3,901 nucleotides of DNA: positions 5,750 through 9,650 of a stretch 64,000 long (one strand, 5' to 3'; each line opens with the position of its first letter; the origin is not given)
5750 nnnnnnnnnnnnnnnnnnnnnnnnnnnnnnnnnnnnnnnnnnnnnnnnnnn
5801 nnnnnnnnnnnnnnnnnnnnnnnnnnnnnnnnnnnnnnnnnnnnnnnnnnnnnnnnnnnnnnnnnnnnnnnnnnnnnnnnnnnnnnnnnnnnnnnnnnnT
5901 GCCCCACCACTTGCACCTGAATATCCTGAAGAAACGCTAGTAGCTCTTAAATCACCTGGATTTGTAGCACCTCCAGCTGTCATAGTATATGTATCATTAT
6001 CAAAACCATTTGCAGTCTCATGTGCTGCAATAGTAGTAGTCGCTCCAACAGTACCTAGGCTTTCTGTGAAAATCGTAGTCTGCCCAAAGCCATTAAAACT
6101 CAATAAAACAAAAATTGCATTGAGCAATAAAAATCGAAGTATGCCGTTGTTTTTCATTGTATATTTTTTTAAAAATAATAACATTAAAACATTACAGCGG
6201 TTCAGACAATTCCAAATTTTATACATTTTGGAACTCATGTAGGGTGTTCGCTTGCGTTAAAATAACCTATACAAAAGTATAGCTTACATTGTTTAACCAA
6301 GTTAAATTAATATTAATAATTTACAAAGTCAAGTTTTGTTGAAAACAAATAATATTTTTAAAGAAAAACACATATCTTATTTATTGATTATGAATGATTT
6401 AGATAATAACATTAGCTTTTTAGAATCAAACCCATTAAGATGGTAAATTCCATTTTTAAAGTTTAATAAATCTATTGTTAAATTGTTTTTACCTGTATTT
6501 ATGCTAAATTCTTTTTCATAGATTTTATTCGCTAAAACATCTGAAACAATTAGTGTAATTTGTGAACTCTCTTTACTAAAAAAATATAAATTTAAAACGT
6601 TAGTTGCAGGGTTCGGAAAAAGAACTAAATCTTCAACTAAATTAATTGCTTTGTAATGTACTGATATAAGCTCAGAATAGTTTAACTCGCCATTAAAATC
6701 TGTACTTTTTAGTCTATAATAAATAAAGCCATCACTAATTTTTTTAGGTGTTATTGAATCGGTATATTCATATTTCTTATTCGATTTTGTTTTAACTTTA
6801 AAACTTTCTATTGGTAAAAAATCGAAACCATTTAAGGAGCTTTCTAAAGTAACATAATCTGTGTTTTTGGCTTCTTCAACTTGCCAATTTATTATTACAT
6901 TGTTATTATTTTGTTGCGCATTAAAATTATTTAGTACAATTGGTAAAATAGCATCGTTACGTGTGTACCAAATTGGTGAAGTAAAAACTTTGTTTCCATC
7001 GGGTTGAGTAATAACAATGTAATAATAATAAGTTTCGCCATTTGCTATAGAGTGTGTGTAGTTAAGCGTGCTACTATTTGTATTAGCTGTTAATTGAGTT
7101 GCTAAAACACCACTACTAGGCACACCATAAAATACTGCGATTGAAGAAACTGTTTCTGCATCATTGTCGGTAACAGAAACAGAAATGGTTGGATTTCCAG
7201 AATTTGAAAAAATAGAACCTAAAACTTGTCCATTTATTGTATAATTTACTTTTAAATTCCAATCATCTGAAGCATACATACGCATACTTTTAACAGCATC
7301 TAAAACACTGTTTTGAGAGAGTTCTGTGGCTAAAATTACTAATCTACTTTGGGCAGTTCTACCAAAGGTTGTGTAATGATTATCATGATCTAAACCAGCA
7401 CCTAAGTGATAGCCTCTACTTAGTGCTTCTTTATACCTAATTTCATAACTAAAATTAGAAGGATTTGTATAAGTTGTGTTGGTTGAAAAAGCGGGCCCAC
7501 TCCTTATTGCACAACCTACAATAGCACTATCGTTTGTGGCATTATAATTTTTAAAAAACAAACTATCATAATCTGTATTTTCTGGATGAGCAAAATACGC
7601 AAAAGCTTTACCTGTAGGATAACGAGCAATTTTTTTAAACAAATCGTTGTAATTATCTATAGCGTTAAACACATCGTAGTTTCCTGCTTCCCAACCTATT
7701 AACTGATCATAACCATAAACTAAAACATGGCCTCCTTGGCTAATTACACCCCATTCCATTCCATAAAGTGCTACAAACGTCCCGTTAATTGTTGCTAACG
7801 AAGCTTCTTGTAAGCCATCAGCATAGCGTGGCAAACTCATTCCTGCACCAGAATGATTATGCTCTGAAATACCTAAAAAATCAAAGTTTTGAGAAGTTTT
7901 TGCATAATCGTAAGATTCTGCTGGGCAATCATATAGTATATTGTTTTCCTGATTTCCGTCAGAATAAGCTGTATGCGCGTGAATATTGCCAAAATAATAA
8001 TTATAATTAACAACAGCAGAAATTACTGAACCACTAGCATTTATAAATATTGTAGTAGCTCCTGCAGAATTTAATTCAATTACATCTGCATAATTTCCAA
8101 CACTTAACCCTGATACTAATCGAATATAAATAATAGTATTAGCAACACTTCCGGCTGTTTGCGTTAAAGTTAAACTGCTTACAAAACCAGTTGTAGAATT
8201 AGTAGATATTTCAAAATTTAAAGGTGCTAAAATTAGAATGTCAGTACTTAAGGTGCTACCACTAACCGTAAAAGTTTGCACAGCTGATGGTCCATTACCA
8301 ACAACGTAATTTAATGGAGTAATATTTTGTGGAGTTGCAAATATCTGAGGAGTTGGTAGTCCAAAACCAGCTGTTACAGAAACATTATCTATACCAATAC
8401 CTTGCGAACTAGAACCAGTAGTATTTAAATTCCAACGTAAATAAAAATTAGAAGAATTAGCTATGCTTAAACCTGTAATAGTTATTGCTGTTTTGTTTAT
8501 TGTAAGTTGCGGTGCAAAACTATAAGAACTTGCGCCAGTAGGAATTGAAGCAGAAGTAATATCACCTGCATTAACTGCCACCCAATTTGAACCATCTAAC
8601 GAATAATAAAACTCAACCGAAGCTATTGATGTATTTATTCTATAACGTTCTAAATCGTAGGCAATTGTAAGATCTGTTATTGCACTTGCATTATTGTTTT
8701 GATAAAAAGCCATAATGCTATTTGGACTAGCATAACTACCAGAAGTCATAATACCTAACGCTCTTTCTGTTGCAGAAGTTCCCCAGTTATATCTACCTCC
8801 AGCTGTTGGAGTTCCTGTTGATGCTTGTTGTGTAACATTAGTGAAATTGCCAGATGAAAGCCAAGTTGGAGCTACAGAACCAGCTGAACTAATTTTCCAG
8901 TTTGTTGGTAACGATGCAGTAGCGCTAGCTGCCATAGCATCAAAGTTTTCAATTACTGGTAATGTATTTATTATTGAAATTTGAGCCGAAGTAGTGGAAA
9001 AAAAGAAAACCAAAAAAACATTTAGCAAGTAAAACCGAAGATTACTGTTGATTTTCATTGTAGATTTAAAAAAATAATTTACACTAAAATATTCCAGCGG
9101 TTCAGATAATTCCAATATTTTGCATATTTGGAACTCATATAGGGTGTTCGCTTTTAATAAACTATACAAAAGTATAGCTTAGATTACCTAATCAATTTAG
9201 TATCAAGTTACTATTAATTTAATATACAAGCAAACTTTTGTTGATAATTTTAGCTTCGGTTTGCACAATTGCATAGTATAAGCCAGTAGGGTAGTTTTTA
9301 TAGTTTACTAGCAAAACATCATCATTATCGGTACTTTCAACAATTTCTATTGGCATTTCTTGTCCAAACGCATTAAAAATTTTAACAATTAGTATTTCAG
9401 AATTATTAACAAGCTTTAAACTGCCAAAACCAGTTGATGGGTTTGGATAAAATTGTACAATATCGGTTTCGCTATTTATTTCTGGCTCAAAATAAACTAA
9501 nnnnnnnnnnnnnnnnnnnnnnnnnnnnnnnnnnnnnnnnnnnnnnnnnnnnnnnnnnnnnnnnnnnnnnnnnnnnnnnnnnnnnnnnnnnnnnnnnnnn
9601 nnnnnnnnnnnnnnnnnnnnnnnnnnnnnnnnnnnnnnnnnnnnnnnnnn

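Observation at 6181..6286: Near-identical ~105-bp promoter/5' leader shared by two paralogous T9SS cargo genes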

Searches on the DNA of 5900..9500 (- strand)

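Call 8: search_rna_families(source=window, start=5900, end=9500, threshold=evalue, max_evalue=10, show_alignments=4)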
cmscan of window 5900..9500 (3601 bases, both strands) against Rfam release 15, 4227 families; matches with E-value up to 10: 5.
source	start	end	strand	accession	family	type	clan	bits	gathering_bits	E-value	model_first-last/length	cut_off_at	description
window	8608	8700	-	RF01202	sn2991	Gene; snRNA; snoRNA; CD-box;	-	21.9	60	1.2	1-98/98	no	Small nucleolar RNA sn2991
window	7990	8089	-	RF00920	MIR444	Gene; miRNA;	-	19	110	1.9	1-116/116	no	MIR444 microRNA precursor family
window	8006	8075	-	RF03637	mir-5879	Gene; miRNA;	-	18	97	3.5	1-76/76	no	mir-5879 microRNA precursor family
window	8006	8075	+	RF03637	mir-5879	Gene; miRNA;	-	16.6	97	9.2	1-76/76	no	mir-5879 microRNA precursor family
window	8165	8300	+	RF04192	carA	Cis-reg;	-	16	100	8.8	1-202/202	no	carA ncRNA motif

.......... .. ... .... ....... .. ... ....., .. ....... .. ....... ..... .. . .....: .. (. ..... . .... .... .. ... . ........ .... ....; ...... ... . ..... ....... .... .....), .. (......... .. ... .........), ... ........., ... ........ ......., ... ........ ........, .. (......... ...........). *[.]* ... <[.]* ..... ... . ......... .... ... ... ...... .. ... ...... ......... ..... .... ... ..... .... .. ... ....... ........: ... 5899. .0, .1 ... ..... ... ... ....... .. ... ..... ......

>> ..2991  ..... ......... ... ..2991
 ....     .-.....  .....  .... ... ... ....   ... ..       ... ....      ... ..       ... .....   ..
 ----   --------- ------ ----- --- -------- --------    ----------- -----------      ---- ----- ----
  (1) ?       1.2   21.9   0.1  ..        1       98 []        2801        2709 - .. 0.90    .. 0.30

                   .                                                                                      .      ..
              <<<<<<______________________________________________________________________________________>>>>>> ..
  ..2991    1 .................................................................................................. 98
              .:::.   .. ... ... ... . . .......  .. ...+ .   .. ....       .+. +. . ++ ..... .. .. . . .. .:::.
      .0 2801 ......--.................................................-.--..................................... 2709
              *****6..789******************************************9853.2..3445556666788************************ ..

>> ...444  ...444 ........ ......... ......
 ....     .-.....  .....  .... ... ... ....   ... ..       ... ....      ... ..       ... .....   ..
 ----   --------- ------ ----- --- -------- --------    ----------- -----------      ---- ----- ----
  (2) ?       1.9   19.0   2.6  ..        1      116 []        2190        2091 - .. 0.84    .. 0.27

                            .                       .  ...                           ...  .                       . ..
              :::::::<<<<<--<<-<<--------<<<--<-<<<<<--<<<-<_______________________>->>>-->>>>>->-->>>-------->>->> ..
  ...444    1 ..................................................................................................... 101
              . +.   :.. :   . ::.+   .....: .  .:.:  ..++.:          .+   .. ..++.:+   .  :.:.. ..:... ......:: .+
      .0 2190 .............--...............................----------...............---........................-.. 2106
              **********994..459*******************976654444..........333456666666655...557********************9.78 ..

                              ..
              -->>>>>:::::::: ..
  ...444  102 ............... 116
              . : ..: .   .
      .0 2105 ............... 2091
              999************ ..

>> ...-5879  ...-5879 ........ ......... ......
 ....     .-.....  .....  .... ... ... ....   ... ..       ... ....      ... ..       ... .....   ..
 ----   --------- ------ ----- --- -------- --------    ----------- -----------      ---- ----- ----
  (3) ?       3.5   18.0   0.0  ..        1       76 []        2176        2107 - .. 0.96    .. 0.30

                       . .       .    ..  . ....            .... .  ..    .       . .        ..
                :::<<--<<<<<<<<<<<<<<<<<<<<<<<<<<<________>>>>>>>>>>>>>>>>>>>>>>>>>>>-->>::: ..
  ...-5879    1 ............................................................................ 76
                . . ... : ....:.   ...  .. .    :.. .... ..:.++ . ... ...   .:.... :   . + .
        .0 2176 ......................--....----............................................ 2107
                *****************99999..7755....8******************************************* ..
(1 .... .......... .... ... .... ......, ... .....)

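Call 32: search_rna_families(source=L018, start=9300, end=15000, threshold=evalue, max_evalue=10, show_alignments=0)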
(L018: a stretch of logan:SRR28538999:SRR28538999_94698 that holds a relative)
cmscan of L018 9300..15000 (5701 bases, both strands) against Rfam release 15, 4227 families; matches with E-value up to 10: 3.
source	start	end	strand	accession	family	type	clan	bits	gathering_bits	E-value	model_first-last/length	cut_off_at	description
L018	13489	13547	-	RF02950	D12-methyl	Gene; sRNA;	-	19.8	57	3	1-64/64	no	D12-methyl RNA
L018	9962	10073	+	RF00544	snopsi28S-3327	Gene; snRNA; snoRNA; HACA-box;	CL00021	19.6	70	4.3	1-143/143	no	Small nucleolar RNA psi28S-3327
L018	10055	10133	-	RF01630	ceN40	Gene; snRNA; snoRNA; CD-box;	-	15.9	35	4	1-123/123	no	Nematode snoRNA ceN40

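Call 67: build_rna_model(alignment_id=A6, structure=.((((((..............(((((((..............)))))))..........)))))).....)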
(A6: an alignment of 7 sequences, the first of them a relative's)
Model R1 built from alignment A6 (7 sequences, 70 columns); structure: as given.
model positions 62; base pairs 13; branch points 0; effective number of sequences 3.78; information 0.902 bits per position. Calibrated on 0.2 Mb of random sequence (short: E-values are rough).
structure used (alignment columns):
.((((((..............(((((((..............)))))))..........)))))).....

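Call 68: search_with_rna_model(model_id=R1, sources=[window, L016, L017, L018, L023, L024, L025, L026, L027, L028, L029, L030, L031, L032], max_evalue=10, show_alignments=4)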
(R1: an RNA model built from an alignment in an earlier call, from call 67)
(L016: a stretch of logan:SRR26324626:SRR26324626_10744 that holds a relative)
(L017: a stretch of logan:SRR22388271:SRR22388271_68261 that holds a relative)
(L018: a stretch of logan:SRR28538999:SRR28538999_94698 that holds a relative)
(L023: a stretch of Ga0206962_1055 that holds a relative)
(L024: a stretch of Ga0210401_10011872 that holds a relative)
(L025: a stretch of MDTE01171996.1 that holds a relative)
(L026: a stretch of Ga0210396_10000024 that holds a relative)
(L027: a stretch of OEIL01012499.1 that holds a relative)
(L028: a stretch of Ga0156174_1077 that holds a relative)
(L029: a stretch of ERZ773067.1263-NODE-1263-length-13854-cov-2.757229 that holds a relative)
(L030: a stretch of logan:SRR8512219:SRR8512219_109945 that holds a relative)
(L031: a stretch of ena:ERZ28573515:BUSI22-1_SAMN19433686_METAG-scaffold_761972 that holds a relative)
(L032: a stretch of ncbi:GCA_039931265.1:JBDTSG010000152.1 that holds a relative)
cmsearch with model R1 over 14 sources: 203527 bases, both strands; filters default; matches with E-value up to 10: 19.
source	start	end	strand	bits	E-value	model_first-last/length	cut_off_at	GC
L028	2376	2437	-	80.2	2.1e-20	1-62/62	no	0.32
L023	71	136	+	78.2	8.6e-20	1-62/62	no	0.41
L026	6387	6452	+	78.2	8.6e-20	1-62/62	no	0.41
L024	3544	3609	+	76.8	2.1e-19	1-62/62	no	0.47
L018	14609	14667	+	74.7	8.6e-19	1-62/62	no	0.47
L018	9845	9902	+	74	1.4e-18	1-62/62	no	0.43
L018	9912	9969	+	68.1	7.7e-17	1-62/62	no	0.4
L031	25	92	+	61.3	7.6e-15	1-62/62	no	0.38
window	6191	6255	-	36.2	1.8e-07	1-62/62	no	0.38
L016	4461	4525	+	36.2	1.8e-07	1-62/62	no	0.38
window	9091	9155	-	35.9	2.3e-07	1-62/62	no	0.35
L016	1561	1625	+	35.9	2.3e-07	1-62/62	no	0.35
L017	5618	5682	+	31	6.2e-06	1-62/62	no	0.32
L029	5952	6019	+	24.1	0.00066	1-62/62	no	0.4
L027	1240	1307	-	23.4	0.001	1-62/62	no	0.38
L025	2518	2562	+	16.3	0.13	1-62/62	no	0.53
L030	3611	3650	-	11.6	3.1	1-62/62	no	0.32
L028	5713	5746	-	11.2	4.1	1-62/62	no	0.35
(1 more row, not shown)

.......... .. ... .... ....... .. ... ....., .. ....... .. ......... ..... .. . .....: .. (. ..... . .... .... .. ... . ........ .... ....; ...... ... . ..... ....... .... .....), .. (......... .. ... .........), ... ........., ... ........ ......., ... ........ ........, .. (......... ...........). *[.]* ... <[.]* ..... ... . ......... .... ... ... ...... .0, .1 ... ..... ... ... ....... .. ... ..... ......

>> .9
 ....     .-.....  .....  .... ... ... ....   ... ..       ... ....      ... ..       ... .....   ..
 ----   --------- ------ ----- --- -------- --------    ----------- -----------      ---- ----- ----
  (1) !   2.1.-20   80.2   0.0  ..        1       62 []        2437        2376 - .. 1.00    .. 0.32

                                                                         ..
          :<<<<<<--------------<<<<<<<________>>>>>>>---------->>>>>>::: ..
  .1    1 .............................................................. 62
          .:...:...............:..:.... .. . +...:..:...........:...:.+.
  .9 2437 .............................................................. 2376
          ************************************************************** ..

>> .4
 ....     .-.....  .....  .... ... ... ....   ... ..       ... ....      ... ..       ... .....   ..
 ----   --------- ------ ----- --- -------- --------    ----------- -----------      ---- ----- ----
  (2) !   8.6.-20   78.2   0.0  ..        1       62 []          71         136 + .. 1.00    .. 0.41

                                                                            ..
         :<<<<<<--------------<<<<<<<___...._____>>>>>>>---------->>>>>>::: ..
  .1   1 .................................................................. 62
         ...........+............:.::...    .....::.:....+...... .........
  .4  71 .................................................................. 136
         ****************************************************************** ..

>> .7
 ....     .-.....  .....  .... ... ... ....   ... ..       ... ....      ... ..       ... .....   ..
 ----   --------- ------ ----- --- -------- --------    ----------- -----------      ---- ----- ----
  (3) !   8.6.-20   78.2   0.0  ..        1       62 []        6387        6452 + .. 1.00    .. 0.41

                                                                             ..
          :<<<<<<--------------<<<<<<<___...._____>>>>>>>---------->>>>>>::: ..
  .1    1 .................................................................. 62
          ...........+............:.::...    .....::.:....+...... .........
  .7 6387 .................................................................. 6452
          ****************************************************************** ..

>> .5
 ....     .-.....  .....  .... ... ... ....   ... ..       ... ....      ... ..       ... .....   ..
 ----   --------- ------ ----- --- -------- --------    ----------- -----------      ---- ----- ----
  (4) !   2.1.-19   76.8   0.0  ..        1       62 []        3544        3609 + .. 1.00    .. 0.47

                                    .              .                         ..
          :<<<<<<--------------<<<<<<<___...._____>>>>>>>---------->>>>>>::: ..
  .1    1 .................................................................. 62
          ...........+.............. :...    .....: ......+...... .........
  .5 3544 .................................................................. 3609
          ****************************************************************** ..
